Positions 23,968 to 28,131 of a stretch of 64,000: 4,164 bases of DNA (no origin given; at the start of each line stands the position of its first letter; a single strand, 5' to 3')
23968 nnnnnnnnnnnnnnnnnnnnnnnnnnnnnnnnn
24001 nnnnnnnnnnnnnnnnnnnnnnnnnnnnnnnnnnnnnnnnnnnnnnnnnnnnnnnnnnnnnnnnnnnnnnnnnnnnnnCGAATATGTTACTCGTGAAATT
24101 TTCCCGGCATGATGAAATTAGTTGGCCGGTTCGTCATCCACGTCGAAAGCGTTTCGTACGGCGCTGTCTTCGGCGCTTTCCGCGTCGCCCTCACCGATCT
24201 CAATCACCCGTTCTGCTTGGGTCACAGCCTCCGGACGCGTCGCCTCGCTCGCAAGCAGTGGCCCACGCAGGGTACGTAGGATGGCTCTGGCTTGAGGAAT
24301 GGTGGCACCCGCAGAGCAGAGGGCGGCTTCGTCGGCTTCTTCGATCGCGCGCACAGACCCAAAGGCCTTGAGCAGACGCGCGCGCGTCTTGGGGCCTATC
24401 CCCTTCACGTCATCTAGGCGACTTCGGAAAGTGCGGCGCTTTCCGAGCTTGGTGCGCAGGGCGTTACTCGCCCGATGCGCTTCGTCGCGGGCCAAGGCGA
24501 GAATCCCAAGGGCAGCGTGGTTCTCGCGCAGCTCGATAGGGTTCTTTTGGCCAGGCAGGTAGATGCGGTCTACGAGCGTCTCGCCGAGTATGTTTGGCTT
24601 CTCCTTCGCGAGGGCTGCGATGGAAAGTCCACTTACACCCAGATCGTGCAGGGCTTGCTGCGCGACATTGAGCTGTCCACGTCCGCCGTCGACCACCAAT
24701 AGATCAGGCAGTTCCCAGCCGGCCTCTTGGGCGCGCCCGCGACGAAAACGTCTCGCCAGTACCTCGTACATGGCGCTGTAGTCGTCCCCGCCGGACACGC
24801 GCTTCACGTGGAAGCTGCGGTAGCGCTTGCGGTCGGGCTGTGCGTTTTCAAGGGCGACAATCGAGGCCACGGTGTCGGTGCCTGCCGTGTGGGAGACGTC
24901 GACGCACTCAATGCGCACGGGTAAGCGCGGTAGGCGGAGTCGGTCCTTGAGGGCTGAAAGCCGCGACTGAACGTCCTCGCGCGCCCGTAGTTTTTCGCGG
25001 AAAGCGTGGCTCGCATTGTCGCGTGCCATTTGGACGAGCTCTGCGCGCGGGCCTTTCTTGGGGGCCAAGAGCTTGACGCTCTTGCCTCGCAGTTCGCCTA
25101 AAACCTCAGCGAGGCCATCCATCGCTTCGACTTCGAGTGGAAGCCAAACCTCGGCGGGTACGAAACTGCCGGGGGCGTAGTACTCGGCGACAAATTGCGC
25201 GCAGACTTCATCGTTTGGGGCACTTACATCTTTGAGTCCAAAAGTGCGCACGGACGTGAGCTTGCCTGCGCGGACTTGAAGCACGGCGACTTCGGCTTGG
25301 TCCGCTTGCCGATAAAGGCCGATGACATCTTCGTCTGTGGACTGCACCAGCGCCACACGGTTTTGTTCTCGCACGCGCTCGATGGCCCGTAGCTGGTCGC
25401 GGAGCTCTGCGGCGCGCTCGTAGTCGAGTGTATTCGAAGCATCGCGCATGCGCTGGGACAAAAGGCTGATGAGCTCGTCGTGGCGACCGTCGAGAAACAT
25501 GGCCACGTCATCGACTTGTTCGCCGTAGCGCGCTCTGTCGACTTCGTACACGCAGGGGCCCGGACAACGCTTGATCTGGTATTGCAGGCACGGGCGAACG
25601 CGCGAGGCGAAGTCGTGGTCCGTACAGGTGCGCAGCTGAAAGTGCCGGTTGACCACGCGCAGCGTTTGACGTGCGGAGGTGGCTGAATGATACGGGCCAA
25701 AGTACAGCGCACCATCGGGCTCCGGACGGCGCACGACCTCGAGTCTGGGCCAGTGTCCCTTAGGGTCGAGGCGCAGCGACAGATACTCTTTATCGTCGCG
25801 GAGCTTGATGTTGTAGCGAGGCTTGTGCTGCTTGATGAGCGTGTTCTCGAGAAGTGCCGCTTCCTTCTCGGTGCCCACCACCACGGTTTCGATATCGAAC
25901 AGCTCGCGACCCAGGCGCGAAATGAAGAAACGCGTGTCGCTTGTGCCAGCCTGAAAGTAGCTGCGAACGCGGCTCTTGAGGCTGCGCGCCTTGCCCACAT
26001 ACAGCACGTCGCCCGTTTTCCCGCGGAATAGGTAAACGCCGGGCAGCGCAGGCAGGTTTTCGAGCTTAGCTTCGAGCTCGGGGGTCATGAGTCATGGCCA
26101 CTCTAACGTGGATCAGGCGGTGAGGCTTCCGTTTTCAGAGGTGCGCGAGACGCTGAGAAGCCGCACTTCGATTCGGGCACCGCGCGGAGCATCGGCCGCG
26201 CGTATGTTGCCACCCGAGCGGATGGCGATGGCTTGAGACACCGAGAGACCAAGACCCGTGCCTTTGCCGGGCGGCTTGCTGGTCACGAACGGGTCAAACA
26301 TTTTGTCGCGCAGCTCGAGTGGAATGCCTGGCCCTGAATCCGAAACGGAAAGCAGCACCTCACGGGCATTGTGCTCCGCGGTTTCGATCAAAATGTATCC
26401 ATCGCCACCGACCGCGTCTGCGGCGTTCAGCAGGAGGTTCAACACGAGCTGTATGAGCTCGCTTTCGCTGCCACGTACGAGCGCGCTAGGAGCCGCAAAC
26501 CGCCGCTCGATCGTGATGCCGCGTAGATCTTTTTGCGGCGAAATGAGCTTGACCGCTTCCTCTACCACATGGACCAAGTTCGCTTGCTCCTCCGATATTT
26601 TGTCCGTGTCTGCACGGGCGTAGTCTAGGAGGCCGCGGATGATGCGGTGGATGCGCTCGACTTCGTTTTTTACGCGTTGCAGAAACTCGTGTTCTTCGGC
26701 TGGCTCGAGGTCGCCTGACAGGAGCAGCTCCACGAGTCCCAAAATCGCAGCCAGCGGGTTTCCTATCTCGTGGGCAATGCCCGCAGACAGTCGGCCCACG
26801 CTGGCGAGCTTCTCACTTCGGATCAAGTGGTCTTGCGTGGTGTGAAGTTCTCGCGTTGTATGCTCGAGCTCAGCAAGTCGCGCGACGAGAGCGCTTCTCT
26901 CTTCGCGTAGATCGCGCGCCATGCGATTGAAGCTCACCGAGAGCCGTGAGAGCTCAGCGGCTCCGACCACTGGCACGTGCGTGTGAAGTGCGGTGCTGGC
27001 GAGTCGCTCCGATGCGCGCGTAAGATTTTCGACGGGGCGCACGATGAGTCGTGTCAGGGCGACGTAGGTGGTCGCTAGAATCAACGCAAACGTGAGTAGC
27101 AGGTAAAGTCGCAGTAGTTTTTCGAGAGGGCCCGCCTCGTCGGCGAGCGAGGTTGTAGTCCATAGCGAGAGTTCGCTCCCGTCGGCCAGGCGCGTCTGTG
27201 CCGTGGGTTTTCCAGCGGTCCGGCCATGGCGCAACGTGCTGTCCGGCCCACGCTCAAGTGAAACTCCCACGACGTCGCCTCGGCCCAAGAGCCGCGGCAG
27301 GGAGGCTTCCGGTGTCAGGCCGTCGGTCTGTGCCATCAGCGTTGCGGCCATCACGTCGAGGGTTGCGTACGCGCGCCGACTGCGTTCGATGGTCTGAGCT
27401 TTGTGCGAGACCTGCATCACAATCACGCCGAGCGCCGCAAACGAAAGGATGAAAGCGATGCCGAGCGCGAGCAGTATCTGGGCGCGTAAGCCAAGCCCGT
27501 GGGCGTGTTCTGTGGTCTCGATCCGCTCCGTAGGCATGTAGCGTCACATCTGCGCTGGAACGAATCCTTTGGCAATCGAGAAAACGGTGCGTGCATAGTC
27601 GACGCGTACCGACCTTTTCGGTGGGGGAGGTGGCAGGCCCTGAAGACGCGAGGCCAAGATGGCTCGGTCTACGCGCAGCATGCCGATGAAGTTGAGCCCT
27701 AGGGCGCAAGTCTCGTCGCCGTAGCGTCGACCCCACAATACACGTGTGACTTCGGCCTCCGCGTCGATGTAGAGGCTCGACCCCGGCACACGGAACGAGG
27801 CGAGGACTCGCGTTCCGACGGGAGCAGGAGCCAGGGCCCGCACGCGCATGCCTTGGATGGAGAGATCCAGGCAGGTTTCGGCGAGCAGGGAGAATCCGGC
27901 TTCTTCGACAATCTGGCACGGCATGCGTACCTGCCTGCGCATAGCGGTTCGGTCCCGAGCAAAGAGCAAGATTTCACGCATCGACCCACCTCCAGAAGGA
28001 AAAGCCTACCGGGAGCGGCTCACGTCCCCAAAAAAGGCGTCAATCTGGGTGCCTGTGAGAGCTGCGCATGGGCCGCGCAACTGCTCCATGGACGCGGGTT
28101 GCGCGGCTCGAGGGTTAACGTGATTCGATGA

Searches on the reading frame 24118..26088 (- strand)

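Call 13: search_protein_families(library=pfam, proteins=[window:24118-26088:-], max_evalue=0.001)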
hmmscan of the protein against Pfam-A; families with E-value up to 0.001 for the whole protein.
window:24118-26088:- (656 aa): 5 families
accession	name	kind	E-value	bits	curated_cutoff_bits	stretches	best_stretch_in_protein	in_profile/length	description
PF08459.17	UvrC_RNaseH_dom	-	7.5e-46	156.3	22.3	1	382-540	2-157/159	UvrC RNAse H endonuclease domain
PF22920.2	UvrC_RNaseH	-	2.3e-26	92.4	24.3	1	252-366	1-116/116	UvrC Ribonuclease H-like domain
PF01541.30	GIY-YIG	-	6.7e-10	39.6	22.6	1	17-93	3-78/78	GIY-YIG catalytic domain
PF02151.25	UVR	-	1.3e-09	37.9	21.5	1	204-238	1-35/36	UvrB/uvrC motif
PF14520.12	HHH_5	-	1.2e-07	32.5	27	1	557-607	3-55/57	Helix-hairpin-helix domain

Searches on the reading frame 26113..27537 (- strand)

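Call 13: search_protein_families(library=pfam, proteins=[window:26113-27537:-], max_evalue=0.001)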
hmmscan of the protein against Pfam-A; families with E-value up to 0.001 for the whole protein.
window:26113-27537:- (474 aa): 3 families
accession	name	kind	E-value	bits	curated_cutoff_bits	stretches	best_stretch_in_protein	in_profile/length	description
PF02518.31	HATPase_c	-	1.3e-20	74.3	26.4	1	357-460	2-107/111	Histidine kinase-, DNA gyrase B-, and HSP90-like ATPase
PF00512.31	HisKA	-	3.5e-16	59.4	26.9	1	248-311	3-65/66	His Kinase A (phospho-acceptor) domain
PF00672.30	HAMP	-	2.4e-11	44.2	25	1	161-212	2-53/53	HAMP domain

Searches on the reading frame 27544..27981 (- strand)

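Call 13: search_protein_families(library=pfam, proteins=[window:27544-27981:-], max_evalue=0.001)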
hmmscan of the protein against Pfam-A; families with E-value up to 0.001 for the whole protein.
window:27544-27981:- (145 aa): 1 family
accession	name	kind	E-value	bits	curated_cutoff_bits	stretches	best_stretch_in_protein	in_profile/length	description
PF07238.19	PilZ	-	8.4e-07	29.7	22.5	1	11-109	3-96/102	PilZ domain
